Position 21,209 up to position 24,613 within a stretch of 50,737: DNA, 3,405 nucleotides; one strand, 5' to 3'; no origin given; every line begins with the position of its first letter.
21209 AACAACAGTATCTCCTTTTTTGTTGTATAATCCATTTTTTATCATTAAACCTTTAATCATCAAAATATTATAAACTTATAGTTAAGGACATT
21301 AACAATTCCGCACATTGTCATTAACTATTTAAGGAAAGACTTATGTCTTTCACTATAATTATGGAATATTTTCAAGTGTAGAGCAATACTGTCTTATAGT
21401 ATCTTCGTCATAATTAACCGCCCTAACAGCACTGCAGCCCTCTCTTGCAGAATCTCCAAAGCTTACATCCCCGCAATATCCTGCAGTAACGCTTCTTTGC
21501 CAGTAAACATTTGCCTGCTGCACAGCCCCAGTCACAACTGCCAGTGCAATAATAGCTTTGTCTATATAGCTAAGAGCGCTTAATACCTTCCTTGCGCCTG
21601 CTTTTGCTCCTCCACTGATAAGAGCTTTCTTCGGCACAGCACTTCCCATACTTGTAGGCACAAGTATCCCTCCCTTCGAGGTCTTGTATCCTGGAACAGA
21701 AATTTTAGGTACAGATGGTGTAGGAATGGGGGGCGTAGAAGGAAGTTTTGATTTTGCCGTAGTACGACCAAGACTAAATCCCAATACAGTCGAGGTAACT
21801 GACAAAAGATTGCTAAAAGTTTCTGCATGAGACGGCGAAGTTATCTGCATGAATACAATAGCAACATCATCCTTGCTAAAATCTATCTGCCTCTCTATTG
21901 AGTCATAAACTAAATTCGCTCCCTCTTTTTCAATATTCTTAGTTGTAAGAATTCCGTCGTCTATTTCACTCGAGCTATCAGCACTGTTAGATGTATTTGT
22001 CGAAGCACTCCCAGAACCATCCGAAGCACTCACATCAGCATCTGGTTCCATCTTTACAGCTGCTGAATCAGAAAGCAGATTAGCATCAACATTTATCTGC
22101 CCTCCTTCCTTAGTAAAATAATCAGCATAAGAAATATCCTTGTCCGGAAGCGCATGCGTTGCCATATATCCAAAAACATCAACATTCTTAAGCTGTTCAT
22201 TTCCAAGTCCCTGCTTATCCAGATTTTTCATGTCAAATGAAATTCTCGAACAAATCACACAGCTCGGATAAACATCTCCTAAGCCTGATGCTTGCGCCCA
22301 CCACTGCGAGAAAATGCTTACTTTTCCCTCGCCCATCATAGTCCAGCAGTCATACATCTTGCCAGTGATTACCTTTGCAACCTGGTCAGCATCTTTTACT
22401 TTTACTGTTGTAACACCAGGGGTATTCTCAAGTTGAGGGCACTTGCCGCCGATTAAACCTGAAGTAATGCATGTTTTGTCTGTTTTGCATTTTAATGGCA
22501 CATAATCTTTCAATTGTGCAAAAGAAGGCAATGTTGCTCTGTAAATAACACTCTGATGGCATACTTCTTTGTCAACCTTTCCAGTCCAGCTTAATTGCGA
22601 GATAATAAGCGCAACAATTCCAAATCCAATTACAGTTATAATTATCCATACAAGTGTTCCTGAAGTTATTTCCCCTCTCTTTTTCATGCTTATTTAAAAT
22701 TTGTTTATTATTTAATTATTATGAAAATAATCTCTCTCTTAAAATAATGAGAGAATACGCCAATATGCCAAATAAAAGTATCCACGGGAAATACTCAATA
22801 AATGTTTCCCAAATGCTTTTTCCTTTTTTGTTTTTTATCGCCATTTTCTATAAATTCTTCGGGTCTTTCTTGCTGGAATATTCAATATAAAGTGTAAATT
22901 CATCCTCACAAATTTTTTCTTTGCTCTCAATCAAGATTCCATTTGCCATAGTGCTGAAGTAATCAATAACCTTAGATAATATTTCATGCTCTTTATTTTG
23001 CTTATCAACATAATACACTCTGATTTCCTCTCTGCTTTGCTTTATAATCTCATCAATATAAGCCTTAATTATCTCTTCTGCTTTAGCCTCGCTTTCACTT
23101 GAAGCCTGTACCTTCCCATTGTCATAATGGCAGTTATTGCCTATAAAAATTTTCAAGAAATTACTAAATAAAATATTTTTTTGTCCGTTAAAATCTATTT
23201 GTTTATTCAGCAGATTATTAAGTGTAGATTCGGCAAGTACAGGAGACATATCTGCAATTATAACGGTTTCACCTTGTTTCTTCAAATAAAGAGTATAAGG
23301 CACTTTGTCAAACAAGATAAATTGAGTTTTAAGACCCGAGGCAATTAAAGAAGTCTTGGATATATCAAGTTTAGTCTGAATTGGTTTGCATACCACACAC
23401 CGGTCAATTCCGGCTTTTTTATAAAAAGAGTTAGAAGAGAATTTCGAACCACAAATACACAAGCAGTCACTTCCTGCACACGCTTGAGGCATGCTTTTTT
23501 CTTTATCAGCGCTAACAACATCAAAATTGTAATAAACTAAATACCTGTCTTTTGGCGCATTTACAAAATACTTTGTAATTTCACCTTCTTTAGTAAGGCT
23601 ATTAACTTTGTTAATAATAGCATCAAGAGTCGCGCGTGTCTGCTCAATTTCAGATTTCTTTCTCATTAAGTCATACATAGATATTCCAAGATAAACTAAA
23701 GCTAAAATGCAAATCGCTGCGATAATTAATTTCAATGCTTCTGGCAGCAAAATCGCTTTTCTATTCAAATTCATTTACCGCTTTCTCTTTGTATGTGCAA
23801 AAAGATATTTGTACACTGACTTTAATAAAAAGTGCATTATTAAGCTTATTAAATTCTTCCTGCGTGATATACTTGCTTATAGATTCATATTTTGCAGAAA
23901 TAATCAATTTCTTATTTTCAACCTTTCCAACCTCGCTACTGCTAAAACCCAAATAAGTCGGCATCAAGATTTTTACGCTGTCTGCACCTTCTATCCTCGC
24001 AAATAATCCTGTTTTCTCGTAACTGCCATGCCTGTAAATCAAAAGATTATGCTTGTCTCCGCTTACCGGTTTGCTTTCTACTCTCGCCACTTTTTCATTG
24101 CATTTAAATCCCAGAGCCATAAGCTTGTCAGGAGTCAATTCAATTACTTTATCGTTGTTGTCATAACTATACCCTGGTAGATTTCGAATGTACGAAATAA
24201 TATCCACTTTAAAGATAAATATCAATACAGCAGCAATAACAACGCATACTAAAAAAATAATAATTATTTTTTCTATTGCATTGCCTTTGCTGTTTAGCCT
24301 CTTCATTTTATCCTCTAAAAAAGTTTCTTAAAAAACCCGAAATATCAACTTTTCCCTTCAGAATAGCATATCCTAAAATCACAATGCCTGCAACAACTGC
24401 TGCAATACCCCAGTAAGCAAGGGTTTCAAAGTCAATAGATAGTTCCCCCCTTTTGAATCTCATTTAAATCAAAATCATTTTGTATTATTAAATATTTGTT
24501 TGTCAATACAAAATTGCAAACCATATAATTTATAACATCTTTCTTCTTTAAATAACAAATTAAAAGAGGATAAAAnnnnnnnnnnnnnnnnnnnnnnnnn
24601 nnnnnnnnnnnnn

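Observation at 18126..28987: Ten-gene prepilin-like operon with PilC/TadC-like and PilB/FlaI-like genes: an expanded type IV pilus (Tad/Epd-like) locus beside giant adhesins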

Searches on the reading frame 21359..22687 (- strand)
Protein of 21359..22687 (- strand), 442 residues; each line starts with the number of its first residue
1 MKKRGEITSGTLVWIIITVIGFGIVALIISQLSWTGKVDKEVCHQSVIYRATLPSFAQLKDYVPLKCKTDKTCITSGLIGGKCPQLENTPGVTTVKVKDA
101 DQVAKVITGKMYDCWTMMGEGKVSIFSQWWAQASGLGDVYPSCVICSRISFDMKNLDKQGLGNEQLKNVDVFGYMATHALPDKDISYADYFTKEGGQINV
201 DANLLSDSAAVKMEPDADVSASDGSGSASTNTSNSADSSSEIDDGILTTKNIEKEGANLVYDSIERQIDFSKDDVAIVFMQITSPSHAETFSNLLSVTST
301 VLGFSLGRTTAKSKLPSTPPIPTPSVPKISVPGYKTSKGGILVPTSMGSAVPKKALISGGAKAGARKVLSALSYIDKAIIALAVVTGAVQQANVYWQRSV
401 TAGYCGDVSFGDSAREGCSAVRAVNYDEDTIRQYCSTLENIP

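Call 5: search_protein_families(library=pfam, proteins=[window:21359-22687:-], max_evalue=1)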
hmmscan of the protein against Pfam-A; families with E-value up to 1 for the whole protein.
window:21359-22687:- (442 aa): 2 families
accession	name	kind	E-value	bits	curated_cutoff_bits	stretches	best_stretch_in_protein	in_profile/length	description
PF12888.12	Lipid_bd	-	0.022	15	25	1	209-275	59-125/141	Lipid-binding putative hydrolase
PF11087.14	PRD1_DD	-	0.041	14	46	1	10-38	6-34/54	PRD1 phage membrane DNA delivery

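Call 39: find_homologous_proteins(query=window:21359-22687:-, max_evalue=0.001)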
Query window:21359-22687:- (442 aa): 104 proteins with E <= 0.001 among 8000 candidates.
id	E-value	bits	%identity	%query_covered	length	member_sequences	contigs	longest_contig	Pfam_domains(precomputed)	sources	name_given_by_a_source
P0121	1.2e-266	902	95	100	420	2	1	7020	-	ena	-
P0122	1.0e-95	339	39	94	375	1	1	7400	-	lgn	-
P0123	3.7e-95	337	43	100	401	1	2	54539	-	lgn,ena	-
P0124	4.8e-95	337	43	99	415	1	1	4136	-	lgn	-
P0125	3.9e-94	334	40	100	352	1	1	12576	-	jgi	-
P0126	3.6e-93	331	42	100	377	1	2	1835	-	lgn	-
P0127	4.2e-93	331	40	100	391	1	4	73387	-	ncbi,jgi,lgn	-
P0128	1.3e-92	329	41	93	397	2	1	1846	-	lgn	-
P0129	2.0e-92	328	41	100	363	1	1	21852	-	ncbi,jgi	-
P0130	3.6e-92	327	41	100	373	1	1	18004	-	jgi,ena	-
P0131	1.5e-90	322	40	100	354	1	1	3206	-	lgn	-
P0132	2.1e-90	322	40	100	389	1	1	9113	-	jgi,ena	-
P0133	4.2e-90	321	41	100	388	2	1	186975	-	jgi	jgi:hypothetical protein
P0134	2.3e-89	318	41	100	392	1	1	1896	-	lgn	-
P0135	4.2e-89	317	41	100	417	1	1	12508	-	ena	-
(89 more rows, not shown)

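Call 63: predict_structure(alignment_id=A2)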
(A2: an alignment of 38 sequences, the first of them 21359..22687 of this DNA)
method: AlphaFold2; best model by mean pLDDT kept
length: 442 residues; sequences in the alignment: 38
mean_pLDDT: 61.9   pTM: 0.57
mean pLDDT of the five models: 61.9, 60.4, 60.0, 60.0, 57.9
residues with pLDDT >= 90: 55; 70-90: 142; 50-70: 88; < 50: 157
segments of 3 or more residues with pLDDT < 50: 1-3, 195-266, 301-372, 408-413
pLDDT, mean of each block of 10 residues (from residue 1): 60 91 87 60 85 75 82 88 85 91 93 89 71 64 89 90 83 87 85 56 31 28 30 31 27 32 51 84 64 52 40 32 29 26 26 34 42 55 56 65 55 62 86 77 44
secondary structure, 60 per line:
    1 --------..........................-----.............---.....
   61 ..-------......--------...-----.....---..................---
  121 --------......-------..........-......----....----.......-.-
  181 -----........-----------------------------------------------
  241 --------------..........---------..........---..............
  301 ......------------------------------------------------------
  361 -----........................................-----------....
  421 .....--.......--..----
elements in order: H9-34 H40-52 H56-62 E70-75 E92-96 H100-117 H129-134 E142-151 H153-158 H163-166 H171-177 H187-193 H255-264 E274-283 H287-306 H366-405 E417-425 H428-434

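Call 66: fold_search(model_id=the predicted structure, library=pdb)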
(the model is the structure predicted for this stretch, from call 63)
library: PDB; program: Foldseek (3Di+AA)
matches with E <= 10: 158; with E <= 0.001: 0
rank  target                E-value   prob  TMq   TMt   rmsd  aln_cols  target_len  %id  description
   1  2ww9_H                1.1e+00  0.07  0.06  0.09   9.8        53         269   17  Cryo-EM structure of the active yeast Ssh1 complex bound to the yeast 80S ribosome (released 2009-12-08)
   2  8ysp_B                1.4e+00  0.05  0.11  0.13  15.8       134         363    9  Crystal structure of a cyanobacteria type III polyketide synthase CylI (released 2025-02-26)
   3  2zy4_E                1.4e+00  0.01  0.08  0.07  20.1       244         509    8  dodecameric L-aspartate beta-decarboxylase (released 2009-01-27)
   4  1u94                  1.9e+00  0.05  0.07  0.10  13.8        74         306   11  Crystal Structure of E. Coli RecA in a Compressed Helical Filament Form 2 (released 2004-09-21)
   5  1esq_A                2.0e+00  0.03  0.06  0.09  10.4        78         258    9  CRYSTAL STRUCTURE OF THIAZOLE KINASE MUTANT (C198S) WITH ATP AND THIAZOLE PHOSPHATE. (released 2000-08-09)
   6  1xp8                  2.1e+00  0.09  0.07  0.11   4.8        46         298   13  Deinococcus radiodurans RecA in complex with ATP-gamma-S (released 2004-12-21)
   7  1g18                  2.3e+00  0.08  0.08  0.10   4.5        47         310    6  RECA-ADP-ALF4 COMPLEX (released 2000-12-11)
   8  1q7r                  2.3e+00  0.03  0.06  0.13   9.6        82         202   15  X-ray crystallographic analysis of a predicted amidotransferase from B. stearothermophilus at 1.9 A resolution (released 2003-11-11)
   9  1ekj_E                2.3e+00  0.03  0.09  0.16   8.3        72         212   15  THE X-RAY CRYSTALLOGRAPHIC STRUCTURE OF BETA CARBONIC ANHYDRASE FROM THE C3 DICOT PISUM SATIVUM (released 2000-06-07)
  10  9e6l_A                2.6e+00  0.03  0.08  0.10  13.1       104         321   12  Cryo-EM structure of yeast Rad51 nucleoprotein filament bound to Rad54peptide (released 2025-01-22)
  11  1mo6                  3.1e+00  0.08  0.08  0.11   4.5        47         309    6  RECA-DATP-MG COMPLEX (released 2003-02-18)
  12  9g3h_AC               3.1e+00  0.06  0.08  0.20   5.5        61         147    8  Circularly permuted lumazine synthase twisted tube with no gap between between double strands (released 2025-03-05)
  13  1mo3                  3.1e+00  0.04  0.08  0.10  12.8        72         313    7  RECA-ADP COMPLEX (released 2003-02-18)
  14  9u8r_D                3.3e+00  0.05  0.07  0.17   9.2        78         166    5  Crystal structure of thiamine pyrophosphate (TPP)-dependent alpha-imino acid decarboxylase (AzcB and AzcC) from Strept (released 2026-04-01)
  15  8bj1_B                3.3e+00  0.01  0.08  0.10  19.7       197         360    9  Crystal structure of Medicago truncatula histidinol-phosphate aminotransferase (HISN6) in the open state (released 2023-03-22)
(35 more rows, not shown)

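Call 86: search_protein_families(library=ncbifam, proteins=[window:21359-22687:-], max_evalue=1)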
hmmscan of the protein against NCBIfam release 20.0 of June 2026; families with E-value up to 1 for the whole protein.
window:21359-22687:- (442 aa): 0 families

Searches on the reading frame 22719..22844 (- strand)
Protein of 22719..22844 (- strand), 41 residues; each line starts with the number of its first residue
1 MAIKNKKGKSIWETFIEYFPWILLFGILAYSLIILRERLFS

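Call 5: search_protein_families(library=pfam, proteins=[window:22719-22844:-], max_evalue=1)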
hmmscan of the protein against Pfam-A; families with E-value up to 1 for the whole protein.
window:22719-22844:- (41 aa): 2 families
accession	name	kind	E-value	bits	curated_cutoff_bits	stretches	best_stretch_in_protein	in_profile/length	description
PF10841.13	DUF2644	-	0.0017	19.1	22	1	3-33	3-33/59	Protein of unknown function (DUF2644)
PF08285.16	DPM3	-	0.0098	16.5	25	1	9-40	30-61/90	Dolichol-phosphate mannosyltransferase subunit 3 (DPM3)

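Call 86: search_protein_families(library=ncbifam, proteins=[window:22719-22844:-], max_evalue=1)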
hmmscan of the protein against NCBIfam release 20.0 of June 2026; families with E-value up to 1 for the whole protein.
window:22719-22844:- (41 aa): 0 families

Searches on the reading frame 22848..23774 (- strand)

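Call 5: search_protein_families(library=pfam, proteins=[window:22848-23774:-], max_evalue=1)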
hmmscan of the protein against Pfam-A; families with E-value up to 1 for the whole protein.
window:22848-23774:- (308 aa): 4 families
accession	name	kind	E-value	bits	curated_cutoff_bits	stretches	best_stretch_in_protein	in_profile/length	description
PF04977.20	DivIC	-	0.021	15.1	28.9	1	18-63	1-46/80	Septum formation initiator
PF18618.6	HP0268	-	0.022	15.5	25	1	224-279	6-58/80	HP0268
PF05876.18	GpA_ATPase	-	0.066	13.3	25.6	1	193-267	30-105/247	Phage terminase large subunit gpA, ATPase domain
PF06103.16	DUF948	-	0.14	12.8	37.2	1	16-65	3-50/89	Bacterial protein of unknown function (DUF948)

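Call 86: search_protein_families(library=ncbifam, proteins=[window:22848-23774:-], max_evalue=1)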
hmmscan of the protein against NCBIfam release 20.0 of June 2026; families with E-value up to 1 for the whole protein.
window:22848-23774:- (308 aa): 2 families
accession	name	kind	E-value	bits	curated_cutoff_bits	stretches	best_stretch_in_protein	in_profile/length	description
TIGR04546.1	rSAM_ahbC_deAc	equivalog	0.026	13.3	650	1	18-65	205-251/390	12,18-didecarboxysiroheme deacetylase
TIGR04134.1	lipo_with_rSAM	hypoth_equivalog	0.059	13.4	39.8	1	200-299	7-106/150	radical SAM-associated putative lipoprotein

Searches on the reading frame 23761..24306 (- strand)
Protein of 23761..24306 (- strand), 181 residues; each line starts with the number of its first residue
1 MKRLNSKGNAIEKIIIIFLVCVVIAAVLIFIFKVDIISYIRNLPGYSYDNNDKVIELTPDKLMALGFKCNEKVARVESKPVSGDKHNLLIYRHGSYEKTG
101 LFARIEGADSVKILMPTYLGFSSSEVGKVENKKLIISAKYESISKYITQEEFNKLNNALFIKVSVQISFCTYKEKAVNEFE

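Call 5: search_protein_families(library=pfam, proteins=[window:23761-24306:-], max_evalue=1)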
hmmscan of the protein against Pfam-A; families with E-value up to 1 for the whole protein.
window:23761-24306:- (181 aa): 2 families
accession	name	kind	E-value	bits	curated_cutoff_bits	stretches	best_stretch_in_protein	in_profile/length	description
PF20456.3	DUF6709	-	0.0057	16.1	27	1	7-42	5-40/339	Family of unknown function (DUF6709)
PF25711.1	crAss_THB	-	0.086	13.3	27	1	139-175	42-80/113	Crassvirus tail hub protein B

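Call 86: search_protein_families(library=ncbifam, proteins=[window:23761-24306:-], max_evalue=1)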
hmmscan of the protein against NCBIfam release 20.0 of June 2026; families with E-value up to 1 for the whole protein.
window:23761-24306:- (181 aa): 1 family
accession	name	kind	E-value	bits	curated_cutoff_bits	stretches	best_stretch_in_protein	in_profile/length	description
TIGR00799.1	mtp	subfamily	0.44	10.1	181.3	0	4-60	169-223/258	Golgi 4-transmembrane spanning transporter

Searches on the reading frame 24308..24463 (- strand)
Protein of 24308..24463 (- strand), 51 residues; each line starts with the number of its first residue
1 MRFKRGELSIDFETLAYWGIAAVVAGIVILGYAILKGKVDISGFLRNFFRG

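Call 5: search_protein_families(library=pfam, proteins=[window:24308-24463:-], max_evalue=1)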
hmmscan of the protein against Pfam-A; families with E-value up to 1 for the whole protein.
window:24308-24463:- (51 aa): 0 families

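Call 86: search_protein_families(library=ncbifam, proteins=[window:24308-24463:-], max_evalue=1)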
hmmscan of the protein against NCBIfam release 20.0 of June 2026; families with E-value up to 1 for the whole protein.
window:24308-24463:- (51 aa): 1 family
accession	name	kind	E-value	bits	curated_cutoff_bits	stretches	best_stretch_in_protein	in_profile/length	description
NF045534.1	small_EYxxD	equivalog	0.21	11.3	29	1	20-36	12-28/37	EYxxD motif small membrane protein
